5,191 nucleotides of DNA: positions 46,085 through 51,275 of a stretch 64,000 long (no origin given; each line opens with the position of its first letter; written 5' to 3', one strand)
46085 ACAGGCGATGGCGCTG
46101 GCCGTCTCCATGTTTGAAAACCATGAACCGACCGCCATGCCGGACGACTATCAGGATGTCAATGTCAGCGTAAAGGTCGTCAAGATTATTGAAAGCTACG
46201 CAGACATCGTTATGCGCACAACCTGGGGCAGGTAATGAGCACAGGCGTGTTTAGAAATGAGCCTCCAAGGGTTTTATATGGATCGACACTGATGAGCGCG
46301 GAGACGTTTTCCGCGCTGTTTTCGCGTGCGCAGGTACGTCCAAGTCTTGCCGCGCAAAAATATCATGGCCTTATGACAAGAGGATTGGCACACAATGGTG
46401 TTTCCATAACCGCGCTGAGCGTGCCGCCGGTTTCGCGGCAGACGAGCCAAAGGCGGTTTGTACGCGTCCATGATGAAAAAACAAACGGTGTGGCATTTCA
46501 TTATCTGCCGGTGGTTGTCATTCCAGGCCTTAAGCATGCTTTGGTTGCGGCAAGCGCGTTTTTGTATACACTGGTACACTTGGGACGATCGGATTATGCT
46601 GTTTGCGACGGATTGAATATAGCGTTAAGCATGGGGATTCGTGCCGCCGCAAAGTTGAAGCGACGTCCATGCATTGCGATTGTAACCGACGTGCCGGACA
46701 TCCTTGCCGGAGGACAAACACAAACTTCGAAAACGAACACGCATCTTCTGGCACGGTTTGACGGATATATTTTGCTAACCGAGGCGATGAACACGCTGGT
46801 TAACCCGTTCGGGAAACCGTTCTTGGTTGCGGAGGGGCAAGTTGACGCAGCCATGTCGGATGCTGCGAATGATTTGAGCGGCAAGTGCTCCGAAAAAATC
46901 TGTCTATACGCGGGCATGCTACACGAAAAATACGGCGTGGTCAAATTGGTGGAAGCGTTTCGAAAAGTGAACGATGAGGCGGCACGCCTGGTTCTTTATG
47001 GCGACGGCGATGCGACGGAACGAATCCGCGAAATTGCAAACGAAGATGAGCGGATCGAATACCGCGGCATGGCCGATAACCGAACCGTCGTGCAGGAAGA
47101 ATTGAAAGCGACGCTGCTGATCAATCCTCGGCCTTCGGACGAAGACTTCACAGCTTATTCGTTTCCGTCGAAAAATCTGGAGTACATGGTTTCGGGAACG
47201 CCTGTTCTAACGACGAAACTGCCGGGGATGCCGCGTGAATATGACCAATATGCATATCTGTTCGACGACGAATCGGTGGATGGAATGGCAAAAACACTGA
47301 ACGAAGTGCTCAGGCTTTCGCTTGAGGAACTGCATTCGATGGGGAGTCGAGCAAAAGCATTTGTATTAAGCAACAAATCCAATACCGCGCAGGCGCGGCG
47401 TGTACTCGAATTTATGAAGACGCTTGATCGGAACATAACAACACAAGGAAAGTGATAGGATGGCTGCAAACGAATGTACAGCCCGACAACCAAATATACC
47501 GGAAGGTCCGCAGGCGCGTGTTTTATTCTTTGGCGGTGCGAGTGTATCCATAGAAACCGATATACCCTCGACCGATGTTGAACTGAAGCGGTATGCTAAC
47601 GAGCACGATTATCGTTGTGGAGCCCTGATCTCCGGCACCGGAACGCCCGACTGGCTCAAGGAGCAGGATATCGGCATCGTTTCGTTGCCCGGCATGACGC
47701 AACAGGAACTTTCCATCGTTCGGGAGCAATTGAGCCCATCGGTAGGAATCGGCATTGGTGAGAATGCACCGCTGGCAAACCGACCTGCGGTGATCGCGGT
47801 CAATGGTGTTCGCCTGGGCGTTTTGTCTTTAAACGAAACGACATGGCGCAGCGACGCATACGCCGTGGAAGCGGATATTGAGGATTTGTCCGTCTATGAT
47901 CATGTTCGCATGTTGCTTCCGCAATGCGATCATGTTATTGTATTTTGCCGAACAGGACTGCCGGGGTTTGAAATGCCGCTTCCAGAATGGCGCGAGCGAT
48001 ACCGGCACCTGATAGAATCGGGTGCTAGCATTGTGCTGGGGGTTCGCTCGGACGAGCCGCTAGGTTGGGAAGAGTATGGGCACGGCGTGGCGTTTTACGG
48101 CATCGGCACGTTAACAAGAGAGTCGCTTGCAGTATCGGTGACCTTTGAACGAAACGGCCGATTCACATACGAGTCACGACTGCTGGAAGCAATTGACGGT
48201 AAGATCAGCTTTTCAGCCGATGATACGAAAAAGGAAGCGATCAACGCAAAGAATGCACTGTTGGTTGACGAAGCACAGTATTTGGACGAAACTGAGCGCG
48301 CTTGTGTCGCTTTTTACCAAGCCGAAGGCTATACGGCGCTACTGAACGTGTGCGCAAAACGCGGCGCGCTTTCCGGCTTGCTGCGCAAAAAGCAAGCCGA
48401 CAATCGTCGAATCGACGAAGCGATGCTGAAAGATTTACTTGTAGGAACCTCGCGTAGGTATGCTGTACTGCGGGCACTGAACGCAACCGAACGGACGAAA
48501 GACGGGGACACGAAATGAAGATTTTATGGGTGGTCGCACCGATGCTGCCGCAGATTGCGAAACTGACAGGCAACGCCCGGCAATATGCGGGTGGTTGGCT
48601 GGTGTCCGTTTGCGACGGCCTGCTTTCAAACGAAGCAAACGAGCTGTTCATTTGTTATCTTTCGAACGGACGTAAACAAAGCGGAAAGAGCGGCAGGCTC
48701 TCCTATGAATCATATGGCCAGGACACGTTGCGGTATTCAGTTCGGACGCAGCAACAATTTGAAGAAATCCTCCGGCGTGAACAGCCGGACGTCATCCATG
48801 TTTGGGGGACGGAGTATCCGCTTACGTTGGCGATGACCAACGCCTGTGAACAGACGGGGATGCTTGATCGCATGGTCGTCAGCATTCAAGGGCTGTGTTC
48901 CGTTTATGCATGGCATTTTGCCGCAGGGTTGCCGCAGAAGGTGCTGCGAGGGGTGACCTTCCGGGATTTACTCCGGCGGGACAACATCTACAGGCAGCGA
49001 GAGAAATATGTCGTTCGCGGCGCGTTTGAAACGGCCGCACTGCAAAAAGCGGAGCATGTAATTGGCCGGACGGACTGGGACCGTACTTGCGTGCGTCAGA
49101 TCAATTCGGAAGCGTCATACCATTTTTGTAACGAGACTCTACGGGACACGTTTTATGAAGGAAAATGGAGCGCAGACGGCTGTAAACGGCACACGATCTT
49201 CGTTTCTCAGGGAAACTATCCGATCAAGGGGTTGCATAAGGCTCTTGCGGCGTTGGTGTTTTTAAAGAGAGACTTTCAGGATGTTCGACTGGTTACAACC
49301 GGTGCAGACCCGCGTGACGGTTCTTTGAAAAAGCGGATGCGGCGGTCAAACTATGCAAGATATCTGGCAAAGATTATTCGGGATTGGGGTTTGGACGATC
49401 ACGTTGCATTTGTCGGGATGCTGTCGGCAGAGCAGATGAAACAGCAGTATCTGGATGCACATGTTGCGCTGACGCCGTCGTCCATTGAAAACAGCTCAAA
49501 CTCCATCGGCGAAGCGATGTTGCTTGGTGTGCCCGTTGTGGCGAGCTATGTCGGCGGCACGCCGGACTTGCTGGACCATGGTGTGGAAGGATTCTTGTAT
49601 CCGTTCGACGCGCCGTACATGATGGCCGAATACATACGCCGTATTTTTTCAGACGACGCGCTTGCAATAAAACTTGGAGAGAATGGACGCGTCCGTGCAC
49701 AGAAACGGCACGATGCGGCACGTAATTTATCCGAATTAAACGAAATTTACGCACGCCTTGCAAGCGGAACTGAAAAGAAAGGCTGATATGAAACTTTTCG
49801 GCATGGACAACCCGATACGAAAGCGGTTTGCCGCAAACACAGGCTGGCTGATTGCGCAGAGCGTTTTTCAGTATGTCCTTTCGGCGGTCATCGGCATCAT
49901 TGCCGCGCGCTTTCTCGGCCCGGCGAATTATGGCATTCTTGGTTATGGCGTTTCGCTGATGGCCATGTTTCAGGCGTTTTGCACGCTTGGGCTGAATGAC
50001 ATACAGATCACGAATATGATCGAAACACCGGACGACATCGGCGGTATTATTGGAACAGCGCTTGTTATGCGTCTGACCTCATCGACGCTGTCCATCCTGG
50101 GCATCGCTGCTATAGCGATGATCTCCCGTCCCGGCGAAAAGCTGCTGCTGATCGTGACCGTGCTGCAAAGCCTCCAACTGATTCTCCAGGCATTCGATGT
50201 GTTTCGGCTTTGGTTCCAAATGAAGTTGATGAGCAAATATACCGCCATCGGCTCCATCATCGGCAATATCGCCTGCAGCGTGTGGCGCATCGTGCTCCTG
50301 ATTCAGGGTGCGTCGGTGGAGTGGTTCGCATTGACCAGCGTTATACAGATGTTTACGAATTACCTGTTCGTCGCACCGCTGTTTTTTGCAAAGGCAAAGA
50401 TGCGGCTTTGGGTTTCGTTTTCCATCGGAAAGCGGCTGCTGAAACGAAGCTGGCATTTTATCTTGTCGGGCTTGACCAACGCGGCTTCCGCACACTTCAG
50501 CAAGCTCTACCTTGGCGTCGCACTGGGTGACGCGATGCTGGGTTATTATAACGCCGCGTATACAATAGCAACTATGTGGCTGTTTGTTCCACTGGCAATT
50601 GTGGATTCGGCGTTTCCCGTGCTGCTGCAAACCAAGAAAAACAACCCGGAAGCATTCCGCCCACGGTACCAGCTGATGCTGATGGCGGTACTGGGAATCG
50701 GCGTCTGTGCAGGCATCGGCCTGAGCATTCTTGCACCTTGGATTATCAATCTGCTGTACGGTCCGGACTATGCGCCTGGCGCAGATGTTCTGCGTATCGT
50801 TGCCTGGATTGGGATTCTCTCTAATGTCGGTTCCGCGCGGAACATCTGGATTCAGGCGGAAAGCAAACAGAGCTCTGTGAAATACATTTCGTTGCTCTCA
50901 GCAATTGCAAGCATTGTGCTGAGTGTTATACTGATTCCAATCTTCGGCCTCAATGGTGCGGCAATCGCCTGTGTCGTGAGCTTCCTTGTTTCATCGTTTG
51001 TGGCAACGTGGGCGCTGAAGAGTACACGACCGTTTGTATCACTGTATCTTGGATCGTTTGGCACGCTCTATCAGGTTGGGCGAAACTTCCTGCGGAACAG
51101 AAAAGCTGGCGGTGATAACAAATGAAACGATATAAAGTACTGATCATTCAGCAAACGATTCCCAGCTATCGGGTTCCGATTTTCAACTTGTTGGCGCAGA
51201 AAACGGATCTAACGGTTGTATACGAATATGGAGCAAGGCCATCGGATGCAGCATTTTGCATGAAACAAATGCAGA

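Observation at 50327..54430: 749-bp near-identical direct repeat inside wzx brackets a 3.36-kb insert: the signature of a Campbell-type integration or mosaic recombination in the glycan locus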

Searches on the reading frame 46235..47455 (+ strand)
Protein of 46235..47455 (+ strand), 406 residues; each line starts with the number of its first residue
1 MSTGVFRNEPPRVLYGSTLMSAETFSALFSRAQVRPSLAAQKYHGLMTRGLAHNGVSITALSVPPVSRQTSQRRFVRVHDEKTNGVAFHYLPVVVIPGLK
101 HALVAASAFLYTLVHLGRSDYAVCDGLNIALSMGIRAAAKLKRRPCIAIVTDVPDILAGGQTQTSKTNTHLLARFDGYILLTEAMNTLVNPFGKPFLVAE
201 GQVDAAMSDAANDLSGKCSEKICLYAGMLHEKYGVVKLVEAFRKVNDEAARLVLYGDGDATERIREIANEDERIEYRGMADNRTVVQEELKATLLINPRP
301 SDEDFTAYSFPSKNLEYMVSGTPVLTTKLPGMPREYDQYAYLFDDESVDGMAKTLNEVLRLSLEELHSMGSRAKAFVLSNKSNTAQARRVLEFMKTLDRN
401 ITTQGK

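Call 32: search_protein_families(library=pfam, proteins=[window:46235-47455:+], max_evalue=0.00001)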
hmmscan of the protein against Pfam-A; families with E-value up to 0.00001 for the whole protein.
window:46235-47455:+ (406 aa): 2 families
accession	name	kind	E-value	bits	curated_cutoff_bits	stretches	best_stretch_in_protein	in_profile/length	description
PF13692.12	Glyco_trans_1_4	-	5.5e-15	56.3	27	1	221-359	2-140/142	Glycosyl transferases group 1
PF00534.26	Glycos_transf_1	-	9e-14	51.8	26.4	1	220-374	15-170/172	Glycosyl transferases group 1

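Call 47: search_protein_families(library=ncbifam, proteins=[window:46235-47455:+], max_evalue=1e-10)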
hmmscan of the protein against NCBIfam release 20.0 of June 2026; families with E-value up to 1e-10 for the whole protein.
window:46235-47455:+ (406 aa): 0 families

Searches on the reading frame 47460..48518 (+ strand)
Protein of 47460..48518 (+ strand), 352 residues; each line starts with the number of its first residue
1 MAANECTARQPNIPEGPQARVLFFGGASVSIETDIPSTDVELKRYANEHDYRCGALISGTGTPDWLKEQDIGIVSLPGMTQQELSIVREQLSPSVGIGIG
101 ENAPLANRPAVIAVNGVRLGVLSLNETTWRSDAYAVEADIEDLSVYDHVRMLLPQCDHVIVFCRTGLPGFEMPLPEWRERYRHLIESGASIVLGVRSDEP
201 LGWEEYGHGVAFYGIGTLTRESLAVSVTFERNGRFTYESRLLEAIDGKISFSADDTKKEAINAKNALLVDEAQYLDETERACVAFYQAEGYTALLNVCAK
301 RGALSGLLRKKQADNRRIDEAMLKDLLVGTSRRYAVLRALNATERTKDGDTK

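Call 32: search_protein_families(library=pfam, proteins=[window:47460-48518:+], max_evalue=0.00001)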
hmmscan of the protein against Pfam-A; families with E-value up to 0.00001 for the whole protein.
window:47460-48518:+ (352 aa): 1 family
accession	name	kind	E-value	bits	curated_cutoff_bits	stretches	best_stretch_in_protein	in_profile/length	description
PF09587.15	PGA_cap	-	2.8e-10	40.6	27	1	97-216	111-249/255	Bacterial capsule synthesis protein PGA_cap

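Call 47: search_protein_families(library=ncbifam, proteins=[window:47460-48518:+], max_evalue=1e-10)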
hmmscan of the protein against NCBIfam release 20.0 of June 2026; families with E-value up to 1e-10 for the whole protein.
window:47460-48518:+ (352 aa): 0 families

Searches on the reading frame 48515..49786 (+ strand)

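Call 5: search_protein_families(library=ncbifam, proteins=[window:48515-49786:+])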
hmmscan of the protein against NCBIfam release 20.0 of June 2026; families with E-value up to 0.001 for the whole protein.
window:48515-49786:+ (423 aa): 22 families
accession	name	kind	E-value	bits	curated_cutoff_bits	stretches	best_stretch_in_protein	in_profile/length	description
NF041876.1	EPS_EpsE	equivalog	1.7e-28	99.9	400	1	236-404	225-385/389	exopolysaccharide biosynthesis GT4 family glycosyltransferase EpsE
NF038229.1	Glyco4_Geo_Pelo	equivalog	1.3e-17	63.9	400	1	220-415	156-336/338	GPMC system family 4 glycosyltransferase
TIGR03999.1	thiol_BshA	equivalog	1.6e-16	60.2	273.7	1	285-416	245-374/375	N-acetyl-alpha-D-glucosaminyl L-malate synthase BshA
TIGR03088.1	stp2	hypoth_equivalog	3.2e-16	59.3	409.05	1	240-414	212-372/374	TIGR03088 family PEP-CTERM/XrtA system glycosyltransferase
TIGR04063.1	stp3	hypoth_equivalog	3.8e-14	52.4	442.05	1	203-416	193-396/397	TIGR04063 family PEP-CTERM/XrtA system glycosyltransferase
TIGR02149.1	glgA_Coryne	subfamily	5.1e-12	45.6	302.4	1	297-400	266-375/391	glycogen synthase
TIGR03449.1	mycothiol_MshA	equivalog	1.7e-09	37.1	462.5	1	281-413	270-401/406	D-inositol-3-phosphate glycosyltransferase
TIGR04348.1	TIGR04348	equivalog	9e-09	34.8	300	1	297-397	195-294/310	selenoneine biosynthesis selenosugar synthase SenB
NF041010.1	glycosy_Agl16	equivalog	1.7e-08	33.7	575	1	274-362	213-302/352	glycosylation protein Agl16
NF038295.1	EPS_HpsP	equivalog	3e-07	29.8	550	1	224-400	207-372/388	hormogonium polysaccharide biosynthesis glycosyltransferase HpsP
NF047881.1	glyco_SdgB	exception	3.5e-07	29.3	800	1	283-398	366-480/496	serine-aspartate repeat adhesin O-glycosyltransferase SdgB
NF047684.1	TeichurnBiosyTuaC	equivalog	4.4e-07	29.2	550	1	293-415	268-389/391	teichuronic acid biosynthesis protein TuaC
NF053787.1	GlcN_PG_synth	equivalog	7.1e-07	28.4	480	1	331-415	278-359/361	N-acetylglucosaminyl phosphatidylglycerol synthase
NF038255.1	exopoly_VpsD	equivalog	1.1e-06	27.7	300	1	278-347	246-315/381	VpsD family glycosyltransferase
TIGR04005.1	wcaL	equivalog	1.2e-06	27.6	537.6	1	279-374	263-364/406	colanic acid biosynthesis glycosyltransferase WcaL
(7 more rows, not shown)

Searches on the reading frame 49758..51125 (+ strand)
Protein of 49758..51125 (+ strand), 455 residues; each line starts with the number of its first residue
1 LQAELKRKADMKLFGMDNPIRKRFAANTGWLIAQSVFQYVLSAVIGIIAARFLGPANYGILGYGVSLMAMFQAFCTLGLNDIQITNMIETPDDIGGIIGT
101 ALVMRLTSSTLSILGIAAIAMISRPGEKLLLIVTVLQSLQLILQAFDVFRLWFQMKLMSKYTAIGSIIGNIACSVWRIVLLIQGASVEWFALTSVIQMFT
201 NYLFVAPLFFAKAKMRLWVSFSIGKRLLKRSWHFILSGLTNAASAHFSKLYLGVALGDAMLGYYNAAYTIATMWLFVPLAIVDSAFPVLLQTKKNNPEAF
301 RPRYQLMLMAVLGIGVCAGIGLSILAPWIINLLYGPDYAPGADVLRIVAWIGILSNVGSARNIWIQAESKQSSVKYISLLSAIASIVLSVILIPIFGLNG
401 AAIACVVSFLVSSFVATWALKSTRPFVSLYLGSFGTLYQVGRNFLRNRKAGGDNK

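Call 5: search_protein_families(library=ncbifam, proteins=[window:49758-51125:+])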
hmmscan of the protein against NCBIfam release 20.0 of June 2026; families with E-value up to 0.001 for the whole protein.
window:49758-51125:+ (455 aa): 4 families
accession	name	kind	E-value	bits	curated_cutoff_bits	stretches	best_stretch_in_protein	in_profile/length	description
NF041871.1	Wzx_EPS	equivalog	3e-15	55.9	800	1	37-418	15-400/492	exopolysaccharide biosynthesis flippase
NF007773.0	PRK10459.1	equivalog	1.7e-08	33.9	273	1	21-420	4-402/492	MOP flippase family protein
NF047674.1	TeichurnBiosyTuaB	equivalog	2.8e-07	30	580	1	20-355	4-338/469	teichuronic acid biosynthesis protein TuaB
NF058658.1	Oglyco_Wzx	exception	4.6e-07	29.2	720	1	30-405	16-387/478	O-glycosylation flippase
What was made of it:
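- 49788..51125 (+): Full-length wzx (MOP-family flippase) ending in the type-A tail. The longest ORF starts at 49758 (TTG). Homologues start at the ATG at 49788. NCBIfam Wzx_EPS / MOP flippase hits (call 5).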

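Call 14: find_related_loci(query=window:49788-51122:+, collection=genome_contigs, flank=10000)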
Query window:49788-51122:+ (445 aa) in genome_contigs; peptide patterns used: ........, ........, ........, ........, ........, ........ (x = any residue, [..] = any of these).
50 stretches matched a pattern; 11 encode a relative of the query (tblastn E <= 1e-3); 11 distinct loci.
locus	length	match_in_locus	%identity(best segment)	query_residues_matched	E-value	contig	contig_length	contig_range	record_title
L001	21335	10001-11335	96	1-445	0e+0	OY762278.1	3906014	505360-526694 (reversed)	MAG: Christensenellaceae bacterium isolate d7c23e02-40a4-4312-836d-43190f2e112a genome assembly, chromosome: 1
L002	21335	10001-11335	87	1-445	0e+0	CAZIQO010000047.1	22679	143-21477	MAG TPA_asm: uncultured Oscillospiraceae bacterium isolate binchicken_co108_142 genome assembly, contig: NODE_4796_lengt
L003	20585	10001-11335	79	1-445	0e+0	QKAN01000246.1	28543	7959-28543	MAG: Clostridia bacterium isolate SZUA-373 scaffold_3575, whole genome shotgun sequence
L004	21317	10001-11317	75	1-439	0e+0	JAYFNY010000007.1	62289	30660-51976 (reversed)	MAG: Eubacteriales bacterium isolate 5C_59 c_5C_000000135226, whole genome shotgun sequence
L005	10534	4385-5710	73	1-442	0e+0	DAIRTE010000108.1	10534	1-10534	MAG TPA_asm: Clostridia bacterium isolate CTOTU7604 NODE_9996_length_10534_cov_9.800363, whole genome shotgun sequence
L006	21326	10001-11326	73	1-442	0e+0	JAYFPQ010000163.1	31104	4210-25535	MAG: Christensenella sp. isolate CA_127_R1 c_CA_000000036941, whole genome shotgun sequence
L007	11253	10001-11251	74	1-417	0e+0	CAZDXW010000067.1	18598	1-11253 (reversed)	MAG TPA_asm: uncultured Christensenella sp. isolate binchicken_co152_37 genome assembly, contig: NODE_3283_length_18598_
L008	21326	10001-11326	76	1-442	0e+0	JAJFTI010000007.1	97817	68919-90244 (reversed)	MAG: Eubacteriales bacterium isolate bin.182 k141_1499280, whole genome shotgun sequence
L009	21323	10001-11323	56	7-445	1e-160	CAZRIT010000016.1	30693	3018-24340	MAG TPA_asm: uncultured Oscillospiraceae bacterium isolate binchicken_co45_385 genome assembly, contig: NODE_2203_length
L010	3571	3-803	90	175-441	1e-166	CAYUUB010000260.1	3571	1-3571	MAG TPA_asm: uncultured Oscillospiraceae bacterium isolate binchicken_co271_13 genome assembly, contig: NODE_45426_lengt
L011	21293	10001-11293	55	7-438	2e-144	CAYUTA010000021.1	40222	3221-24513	MAG TPA_asm: uncultured Oscillospiraceae bacterium isolate SRP335695_co1_57 genome assembly, contig: NODE_391_length_402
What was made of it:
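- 49788..51125 (+): 96% aa identity to L001 wzx (call 14).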

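Call 25: find_related_loci(query=window:49788-51122:+, collection=metagenome_contigs, flank=8000)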
Query window:49788-51122:+ (445 aa) in metagenome_contigs; peptide patterns used: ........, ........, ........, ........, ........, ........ (x = any residue, [..] = any of these).
56 stretches matched a pattern; 6 encode a relative of the query (tblastn E <= 1e-3); 6 distinct loci.
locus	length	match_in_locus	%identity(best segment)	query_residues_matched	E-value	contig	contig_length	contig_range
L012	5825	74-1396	92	1-441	0e+0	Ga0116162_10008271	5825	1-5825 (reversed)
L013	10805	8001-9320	92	1-440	0e+0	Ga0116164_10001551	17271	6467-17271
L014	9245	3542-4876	87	1-445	0e+0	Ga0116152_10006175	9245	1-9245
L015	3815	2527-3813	76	1-429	0e+0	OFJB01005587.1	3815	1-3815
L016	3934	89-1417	54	1-443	4e-152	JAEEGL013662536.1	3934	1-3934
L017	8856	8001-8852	59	1-283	2e-103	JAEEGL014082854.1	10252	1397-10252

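Call 41: find_homologous_proteins(query=window:49788-51125:+, max_evalue=1e-80)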
Query window:49788-51125:+ (445 aa): 53 proteins with E <= 1e-80 among 8000 candidates.
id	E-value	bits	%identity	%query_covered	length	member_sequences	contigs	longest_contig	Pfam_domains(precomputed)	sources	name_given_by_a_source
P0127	1.4e-260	883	92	99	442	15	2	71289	PF01943.23,PF13440.12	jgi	-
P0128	2.1e-246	836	87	100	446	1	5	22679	PF01943.23,PF13440.12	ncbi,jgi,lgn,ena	-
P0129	4.0e-223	759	79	100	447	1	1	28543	PF01943.23,PF01554.24,PF13440.12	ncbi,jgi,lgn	-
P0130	2.9e-222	756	78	100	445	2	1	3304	PF01943.23,PF13440.12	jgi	jgi:O-antigen/teichoic acid export membrane protein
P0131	3.7e-217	740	77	99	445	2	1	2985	PF01943.23,PF13440.12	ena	-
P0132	3.7e-216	736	74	99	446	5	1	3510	PF01943.23,PF13440.12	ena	-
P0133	9.1e-216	735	75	100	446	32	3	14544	PF01943.23,PF13440.12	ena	-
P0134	4.2e-215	733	75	100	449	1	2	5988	PF01943.23,PF13440.12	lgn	-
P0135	1.0e-212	725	76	99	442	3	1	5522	PF01943.23,PF01554.24,PF13440.12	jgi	-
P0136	2.0e-212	724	75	99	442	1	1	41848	PF01943.23,PF13440.12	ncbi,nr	ncbi:MAG: flippase [Christensenella sp.]|nr:flippase [Christensenella sp.]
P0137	9.2e-212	722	75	99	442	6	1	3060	PF01943.23,PF13440.12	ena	-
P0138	4.5e-211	720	74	99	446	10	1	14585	PF01943.23,PF13440.12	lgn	-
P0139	6.4e-211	719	76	100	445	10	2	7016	PF01943.23,PF13440.12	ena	-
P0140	3.2e-210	717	73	98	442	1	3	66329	PF01943.23,PF13440.12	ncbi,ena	-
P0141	8.8e-210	715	73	99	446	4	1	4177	PF01943.23,PF13440.12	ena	-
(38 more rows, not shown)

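Call 48: search_protein_families(library=ncbifam, proteins=[L002:13584-14807:+], max_evalue=1e-8)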
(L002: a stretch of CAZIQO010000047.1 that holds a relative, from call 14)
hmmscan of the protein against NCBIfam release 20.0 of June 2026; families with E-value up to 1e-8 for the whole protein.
L002:13584-14807:+ (407 aa): 7 families
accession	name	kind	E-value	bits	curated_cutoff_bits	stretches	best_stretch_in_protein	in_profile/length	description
TIGR03026.1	NDP-sugDHase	subfamily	4.7e-117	391.2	189.8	1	1-397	1-413/413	nucleotide sugar dehydrogenase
NF008286.0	PRK11064.1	equivalog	2.4e-97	326.2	459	1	2-398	5-418/420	UDP-N-acetyl-D-mannosamine dehydrogenase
NF040825.1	UDPMaNacDH_Arch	equivalog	6.6e-90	302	750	1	1-388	1-386/418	UDP-N-acetyl-D-mannosamine dehydrogenase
NF011729.0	PRK15182.1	equivalog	2.6e-47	161.5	592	1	2-382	8-393/425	Vi polysaccharide biosynthesis UDP-N-acetylglucosamine C-6 dehydrogenase TviB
NF041297.1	UDPGDh_AglM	equivalog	8.1e-39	133.7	670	1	1-400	1-418/429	UDP-glucose 6-dehydrogenase AglM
NF047673.2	TeichurnBiosyTuaD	equivalog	1.8e-29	103.2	700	1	2-351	3-355/439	UDP-glucose 6-dehydrogenase TuaD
NF011631.0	PRK15057.1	equivalog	1.8e-16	60.3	757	1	1-351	1-341/388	UDP-glucose 6-dehydrogenase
